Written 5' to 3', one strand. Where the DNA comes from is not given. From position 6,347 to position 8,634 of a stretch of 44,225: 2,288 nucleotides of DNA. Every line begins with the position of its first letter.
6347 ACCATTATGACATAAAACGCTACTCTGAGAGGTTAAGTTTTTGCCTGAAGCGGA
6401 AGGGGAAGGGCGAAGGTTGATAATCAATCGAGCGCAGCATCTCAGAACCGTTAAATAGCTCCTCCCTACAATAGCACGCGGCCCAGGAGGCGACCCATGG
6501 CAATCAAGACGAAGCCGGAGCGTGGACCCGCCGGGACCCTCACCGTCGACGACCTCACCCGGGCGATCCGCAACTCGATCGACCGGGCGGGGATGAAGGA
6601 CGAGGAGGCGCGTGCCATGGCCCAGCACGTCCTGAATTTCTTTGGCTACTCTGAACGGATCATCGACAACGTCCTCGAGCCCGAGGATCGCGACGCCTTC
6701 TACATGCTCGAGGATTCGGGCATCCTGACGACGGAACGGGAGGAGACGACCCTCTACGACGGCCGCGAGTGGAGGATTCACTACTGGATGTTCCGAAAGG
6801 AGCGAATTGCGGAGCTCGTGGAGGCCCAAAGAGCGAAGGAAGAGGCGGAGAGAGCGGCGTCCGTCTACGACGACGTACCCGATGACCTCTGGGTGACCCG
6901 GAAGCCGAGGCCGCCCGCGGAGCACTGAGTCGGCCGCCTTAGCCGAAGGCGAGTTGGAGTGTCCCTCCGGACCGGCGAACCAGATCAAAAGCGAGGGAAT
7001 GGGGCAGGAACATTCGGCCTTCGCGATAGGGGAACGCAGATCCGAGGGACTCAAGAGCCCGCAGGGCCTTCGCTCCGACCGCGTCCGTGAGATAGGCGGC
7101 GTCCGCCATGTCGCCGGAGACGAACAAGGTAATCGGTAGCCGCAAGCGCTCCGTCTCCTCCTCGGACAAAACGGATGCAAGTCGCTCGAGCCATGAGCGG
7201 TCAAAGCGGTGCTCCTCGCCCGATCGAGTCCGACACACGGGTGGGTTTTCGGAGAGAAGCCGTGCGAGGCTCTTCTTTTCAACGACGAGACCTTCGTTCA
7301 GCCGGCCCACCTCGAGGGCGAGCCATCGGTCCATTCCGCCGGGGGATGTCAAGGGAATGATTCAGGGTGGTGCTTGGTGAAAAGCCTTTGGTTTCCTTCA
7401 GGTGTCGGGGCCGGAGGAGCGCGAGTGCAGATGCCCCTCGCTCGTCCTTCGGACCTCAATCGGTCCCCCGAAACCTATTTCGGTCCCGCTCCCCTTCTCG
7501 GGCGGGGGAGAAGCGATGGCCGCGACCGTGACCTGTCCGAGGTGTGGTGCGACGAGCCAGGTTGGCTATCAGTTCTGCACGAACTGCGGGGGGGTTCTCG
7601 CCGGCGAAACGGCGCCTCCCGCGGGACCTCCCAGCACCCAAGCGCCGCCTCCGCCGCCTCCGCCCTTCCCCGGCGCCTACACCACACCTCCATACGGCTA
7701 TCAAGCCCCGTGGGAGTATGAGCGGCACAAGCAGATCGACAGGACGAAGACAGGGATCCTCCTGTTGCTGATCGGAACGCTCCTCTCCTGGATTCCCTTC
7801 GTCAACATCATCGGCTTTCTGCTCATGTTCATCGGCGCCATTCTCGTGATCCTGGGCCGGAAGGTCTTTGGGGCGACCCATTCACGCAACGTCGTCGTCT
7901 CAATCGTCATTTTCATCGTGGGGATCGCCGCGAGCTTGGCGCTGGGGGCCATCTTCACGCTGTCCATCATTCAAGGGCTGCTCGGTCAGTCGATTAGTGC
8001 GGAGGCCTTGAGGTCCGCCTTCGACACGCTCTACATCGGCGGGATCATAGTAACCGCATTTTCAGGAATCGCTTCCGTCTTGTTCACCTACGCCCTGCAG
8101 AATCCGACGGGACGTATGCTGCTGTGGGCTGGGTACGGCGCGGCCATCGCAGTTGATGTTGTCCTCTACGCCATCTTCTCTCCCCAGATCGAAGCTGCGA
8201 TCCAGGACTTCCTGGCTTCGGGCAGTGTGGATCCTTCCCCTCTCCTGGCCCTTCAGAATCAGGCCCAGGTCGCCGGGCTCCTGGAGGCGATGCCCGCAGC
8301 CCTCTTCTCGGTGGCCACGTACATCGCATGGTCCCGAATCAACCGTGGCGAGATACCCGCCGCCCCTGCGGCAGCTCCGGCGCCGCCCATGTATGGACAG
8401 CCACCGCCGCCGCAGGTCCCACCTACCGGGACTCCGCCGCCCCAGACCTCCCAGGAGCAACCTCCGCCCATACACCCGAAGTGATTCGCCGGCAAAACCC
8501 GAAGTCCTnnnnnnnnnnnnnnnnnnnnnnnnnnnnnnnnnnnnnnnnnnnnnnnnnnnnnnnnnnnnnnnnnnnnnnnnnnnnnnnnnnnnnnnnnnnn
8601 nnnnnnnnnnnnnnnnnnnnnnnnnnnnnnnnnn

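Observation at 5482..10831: Cluster of three KaiC/RadA-like single-domain ATPase paralogues, each beside a different small partner gene, next to sepF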

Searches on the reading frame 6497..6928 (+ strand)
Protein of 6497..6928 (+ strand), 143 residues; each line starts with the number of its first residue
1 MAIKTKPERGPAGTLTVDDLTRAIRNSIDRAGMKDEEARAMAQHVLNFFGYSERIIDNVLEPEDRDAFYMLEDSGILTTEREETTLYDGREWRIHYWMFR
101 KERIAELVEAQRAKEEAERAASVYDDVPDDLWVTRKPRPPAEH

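Call 3: search_protein_families(library=pfam, proteins=[window:6497-6928:+], max_evalue=0.01)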
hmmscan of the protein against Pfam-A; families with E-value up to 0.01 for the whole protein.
window:6497-6928:+ (143 aa): 1 family
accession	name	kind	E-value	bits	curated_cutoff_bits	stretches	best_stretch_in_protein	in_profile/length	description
PF19479.4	DUF6015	-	3.1e-33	115.5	27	1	15-124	3-114/140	Family of unknown function (DUF6015)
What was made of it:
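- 6497..6928 (+): DUF6015 protein (143 aa), the most conserved gene of the cluster (84-90% identity among orthologues). PF19479, E 3e-33 (call 3).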

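Call 4: search_protein_families(library=ncbifam, proteins=[window:6497-6928:+], max_evalue=0.01)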
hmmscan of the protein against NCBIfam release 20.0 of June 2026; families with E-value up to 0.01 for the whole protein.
window:6497-6928:+ (143 aa): 0 families

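Call 41: search_solved_structures(query=window:6497-6928:+, max_evalue=1)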
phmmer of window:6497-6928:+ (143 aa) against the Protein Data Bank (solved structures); distinct sequences matched with E-value up to 1: 0.
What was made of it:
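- Tried and rejected: DUF6015 fold: no PDB sequence match (call 41).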

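Call 43: search_protein_families(library=padloc, proteins=[window:6497-6928:+], max_evalue=0.001)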
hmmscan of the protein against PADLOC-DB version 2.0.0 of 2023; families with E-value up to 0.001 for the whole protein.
window:6497-6928:+ (143 aa): 0 families

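Call 59: predict_structure(protein=window:6497-6928:+)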
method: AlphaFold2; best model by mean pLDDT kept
length: 143 residues; sequences in the alignment: 1
mean_pLDDT: 52.9   pTM: 0.40
mean pLDDT of the five models: 52.9, 51.6, 46.3, 45.7, 45.2
residues with pLDDT >= 90: 0; 70-90: 1; 50-70: 90; < 50: 52
segments of 3 or more residues with pLDDT < 50: 1-15, 37-39, 41-61, 63-65, 136-143
pLDDT, mean of each block of 10 residues (from residue 1): 32 47 57 51 45 35 53 67 64 64 63 59 59 49 36
secondary structure, 60 per line:
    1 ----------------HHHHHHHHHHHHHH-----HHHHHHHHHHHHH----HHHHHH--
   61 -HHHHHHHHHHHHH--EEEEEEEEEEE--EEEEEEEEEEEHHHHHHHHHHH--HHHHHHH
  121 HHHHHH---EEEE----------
elements in order: H17-30 H36-48 H53-58 H62-74 E77-87 E90-100 H101-111 H114-126 E130-133

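Call 62: fold_search(model_id=the predicted structure, library=pdb)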
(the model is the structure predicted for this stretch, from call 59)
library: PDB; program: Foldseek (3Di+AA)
matches with E <= 10: 380; with E <= 0.001: 0
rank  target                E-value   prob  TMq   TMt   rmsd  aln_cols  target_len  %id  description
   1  8qbh                  2.6e-01  0.15  0.18  0.09  11.3        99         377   17  AntI in complex with 1-Naphthol (released 2024-03-13)
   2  5kpe_MODEL_1_A        2.8e-01  0.10  0.15  0.17  13.9       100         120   14  Solution NMR Structure of Denovo Beta Sheet Design Protein, Northeast Structural Genomics Consortium (NESG) Ta (released 2016-09-21)
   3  2zm6_G                3.5e-01  0.09  0.19  0.18  14.8       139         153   16  Crystal structure of the Thermus thermophilus 30S ribosomal subunit (released 2009-04-14)
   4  2vu4                  5.2e-01  0.28  0.18  0.17   7.0        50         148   22  Structure of PsbP protein from Spinacia oleracea at 1.98 A resolution (released 2009-07-21)
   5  6hxa                  5.2e-01  0.13  0.19  0.10  11.3        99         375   16  AntI from P. luminescens catalyses terminal polyketide shortening in the biosynthesis of anthraquinones (released 2019-08-07)
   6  4dlp_C                6.5e-01  0.08  0.18  0.08  12.3       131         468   12  Crystal structure of methionyl-tRNA synthetase MetRS from Brucella melitensis bound to selenomethionine (released 2012-02-15)
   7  3re4_A                6.9e-01  0.10  0.16  0.10  14.1        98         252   17  Crystal Structure of Archaeoglobus Fulgidus Rio1 Kinase bound to Toyocamycin. (released 2012-05-09)
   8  4hyz_A                8.2e-01  0.08  0.17  0.20  13.8        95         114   13  Crystal structure of a DUF3887 family protein (RUMGNA_01855) from Ruminococcus gnavus ATCC 29149 at 2.25 A resolution (released 2013-01-09)
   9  8rd8_GS               8.2e-01  0.08  0.16  0.16  13.7       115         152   15  Cryo-EM structure of P. urativorans 70S ribosome in complex with hibernation factors Balon and RaiA (structure 1). (released 2024-02-21)
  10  5gpy_A                8.7e-01  0.14  0.27  0.23  10.4       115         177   15  Crystal structure of the human TFIIE complex (released 2016-11-02)
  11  8sni_B                8.7e-01  0.14  0.18  0.12   5.9        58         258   22  Hydroxynitrile Lyase from Hevea brasiliensis with Forty Mutations (released 2024-02-28)
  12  5tqu_B                9.7e-01  0.13  0.20  0.08   7.9        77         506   19  Trypanosoma brucei methionyl-tRNA synthetase in complex with inhibitor (released 2017-04-12)
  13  1v2b_B                1.0e+00  0.20  0.18  0.18   7.1        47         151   19  Crystal Structure of PsbP Protein in the Oxygen-Evolving Complex of Photosystem II from Higher Plants (released 2004-05-18)
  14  7d18                  1.1e+00  0.08  0.19  0.11  14.6       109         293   14  Crystal structure of Acidobacteriales bacterium glutaminyl cyclase (released 2021-04-14)
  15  6gyl_W                1.2e+00  0.18  0.30  0.25   7.3       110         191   13  Structure of a yeast closed complex with distorted DNA (core CCdist) (released 2018-12-05)
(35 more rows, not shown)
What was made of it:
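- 6497..6928 (+): The single-sequence AF2 model is poor and the fold is unresolved (calls 59, 62).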

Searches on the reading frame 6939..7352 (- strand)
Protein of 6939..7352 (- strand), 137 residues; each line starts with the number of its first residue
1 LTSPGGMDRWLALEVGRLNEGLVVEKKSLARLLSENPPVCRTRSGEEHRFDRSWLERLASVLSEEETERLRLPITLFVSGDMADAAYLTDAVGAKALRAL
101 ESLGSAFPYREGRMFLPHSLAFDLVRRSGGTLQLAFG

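Call 3: search_protein_families(library=pfam, proteins=[window:6939-7352:-], max_evalue=0.01)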
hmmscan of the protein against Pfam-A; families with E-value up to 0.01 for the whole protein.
window:6939-7352:- (137 aa): 1 family
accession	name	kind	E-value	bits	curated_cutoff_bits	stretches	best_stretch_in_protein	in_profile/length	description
PF01886.21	DUF61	-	4.4e-22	78.9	27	1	8-136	1-127/127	Protein of unknown function DUF61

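Call 4: search_protein_families(library=ncbifam, proteins=[window:6939-7352:-], max_evalue=0.01)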
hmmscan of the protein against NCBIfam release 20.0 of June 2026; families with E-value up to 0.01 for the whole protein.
window:6939-7352:- (137 aa): 1 family
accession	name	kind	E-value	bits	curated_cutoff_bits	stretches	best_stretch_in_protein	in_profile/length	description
NF003153.0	PRK04115.1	equivalog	1.5e-15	57.5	114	1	7-100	5-98/138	hypothetical protein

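Call 42: search_solved_structures(query=window:6939-7352:-, max_evalue=1)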
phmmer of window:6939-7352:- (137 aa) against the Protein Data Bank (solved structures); distinct sequences matched with E-value up to 1: 1.
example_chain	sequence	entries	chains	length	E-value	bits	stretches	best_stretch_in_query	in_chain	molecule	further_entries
7xya_G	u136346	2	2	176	0.11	15.9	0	47-81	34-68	AlpA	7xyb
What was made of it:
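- Tried and rejected: DUF61: no informative PDB match (call 42).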

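Call 43: search_protein_families(library=padloc, proteins=[window:6939-7352:-], max_evalue=0.001)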
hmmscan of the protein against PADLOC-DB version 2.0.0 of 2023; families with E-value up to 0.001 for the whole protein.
window:6939-7352:- (137 aa): 0 families

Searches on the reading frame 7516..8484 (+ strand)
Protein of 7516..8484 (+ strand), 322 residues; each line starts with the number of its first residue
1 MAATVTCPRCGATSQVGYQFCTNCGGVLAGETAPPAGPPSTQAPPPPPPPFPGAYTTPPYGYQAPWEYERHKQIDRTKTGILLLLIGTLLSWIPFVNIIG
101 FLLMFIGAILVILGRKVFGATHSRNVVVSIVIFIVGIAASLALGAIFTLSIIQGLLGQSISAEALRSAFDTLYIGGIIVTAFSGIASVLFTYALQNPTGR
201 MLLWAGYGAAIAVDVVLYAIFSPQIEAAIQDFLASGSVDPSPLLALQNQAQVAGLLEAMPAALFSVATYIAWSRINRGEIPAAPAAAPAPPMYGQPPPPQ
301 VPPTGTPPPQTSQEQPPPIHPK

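Call 3: search_protein_families(library=pfam, proteins=[window:7516-8484:+], max_evalue=0.01)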
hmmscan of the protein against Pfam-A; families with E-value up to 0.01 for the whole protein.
window:7516-8484:+ (322 aa): 4 families
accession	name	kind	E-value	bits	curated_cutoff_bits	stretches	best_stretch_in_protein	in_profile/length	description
PF13248.11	Zn_ribbon_3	-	3e-06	26.9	27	1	4-28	2-26/26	zinc-ribbon domain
PF24463.1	DUF7577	-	4.9e-06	26.5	28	1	4-26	2-24/27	Domain of unknown function (DUF7577)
PF13240.11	Zn_Ribbon_1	-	0.0011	19.1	25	1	7-25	2-20/23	zinc-ribbon domain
PF12773.13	DZR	-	0.0028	18.2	27.3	1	5-25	25-45/45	Double zinc ribbon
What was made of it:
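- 7516..8484 (+): Zn-ribbon (DUF7577-type) multi-pass membrane protein with Pro-rich linkers, convergent with K2. Pfam Zn-ribbon hits (call 3).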

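Call 4: search_protein_families(library=ncbifam, proteins=[window:7516-8484:+], max_evalue=0.01)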
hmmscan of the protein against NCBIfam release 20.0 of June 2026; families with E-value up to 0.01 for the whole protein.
window:7516-8484:+ (322 aa): 0 families

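Call 43: search_protein_families(library=padloc, proteins=[window:7516-8484:+], max_evalue=0.001)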
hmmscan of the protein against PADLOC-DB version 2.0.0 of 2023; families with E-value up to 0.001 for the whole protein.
window:7516-8484:+ (322 aa): 0 families
